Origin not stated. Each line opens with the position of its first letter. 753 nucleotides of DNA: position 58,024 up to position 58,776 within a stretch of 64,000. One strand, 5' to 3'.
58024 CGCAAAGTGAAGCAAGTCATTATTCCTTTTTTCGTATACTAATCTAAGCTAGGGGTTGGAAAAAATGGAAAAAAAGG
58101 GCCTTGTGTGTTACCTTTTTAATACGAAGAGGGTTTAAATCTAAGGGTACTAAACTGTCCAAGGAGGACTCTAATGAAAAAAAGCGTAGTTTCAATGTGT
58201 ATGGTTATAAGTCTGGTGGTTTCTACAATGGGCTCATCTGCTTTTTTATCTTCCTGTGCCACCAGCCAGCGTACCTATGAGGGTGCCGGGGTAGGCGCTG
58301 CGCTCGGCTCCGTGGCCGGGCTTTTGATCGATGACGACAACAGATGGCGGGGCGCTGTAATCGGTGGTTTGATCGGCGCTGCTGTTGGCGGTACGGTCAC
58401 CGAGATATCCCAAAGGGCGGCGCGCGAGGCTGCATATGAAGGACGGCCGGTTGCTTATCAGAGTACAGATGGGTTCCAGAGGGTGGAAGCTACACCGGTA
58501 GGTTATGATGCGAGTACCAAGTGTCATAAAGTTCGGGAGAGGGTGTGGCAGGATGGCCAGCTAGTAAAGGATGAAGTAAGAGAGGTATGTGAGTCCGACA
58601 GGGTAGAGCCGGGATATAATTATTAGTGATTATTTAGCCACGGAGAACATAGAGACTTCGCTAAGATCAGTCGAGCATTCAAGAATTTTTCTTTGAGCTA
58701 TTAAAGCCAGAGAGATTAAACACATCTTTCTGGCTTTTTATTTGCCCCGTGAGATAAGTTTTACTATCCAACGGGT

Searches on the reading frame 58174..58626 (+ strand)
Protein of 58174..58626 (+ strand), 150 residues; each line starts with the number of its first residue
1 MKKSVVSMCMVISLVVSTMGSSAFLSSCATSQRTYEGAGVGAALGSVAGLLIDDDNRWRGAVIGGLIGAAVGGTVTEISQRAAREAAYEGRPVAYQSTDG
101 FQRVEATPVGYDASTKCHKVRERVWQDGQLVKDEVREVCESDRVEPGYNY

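Call 19: search_protein_families(library=pfam, proteins=[window:58174-58626:+], max_evalue=0.01)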
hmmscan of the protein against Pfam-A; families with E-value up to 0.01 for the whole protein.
window:58174-58626:+ (150 aa): 6 families
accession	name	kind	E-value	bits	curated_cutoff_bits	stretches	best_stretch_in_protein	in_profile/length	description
PF13441.11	Gly-zipper_YMGG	-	8e-10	38.7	28.9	1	33-75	2-42/45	YMGG-like Gly-zipper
PF05433.20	Rick_17kDa_Anti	-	6.6e-09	36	24.2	1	36-75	1-42/43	Glycine zipper 2TM domain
PF13488.11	Gly-zipper_Omp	-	2.2e-06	27.9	25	1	37-75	6-38/46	Glycine zipper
PF13436.11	Gly-zipper_OmpA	-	7.2e-05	22.9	27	0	37-51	28-42/44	Glycine-zipper domain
PF05818.17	TraT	-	0.00076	19.8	31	1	20-77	73-128/214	Enterobacterial TraT complement resistance protein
PF04306.18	DUF456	-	0.0013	19.4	29.4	1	8-88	37-108/139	Protein of unknown function (DUF456)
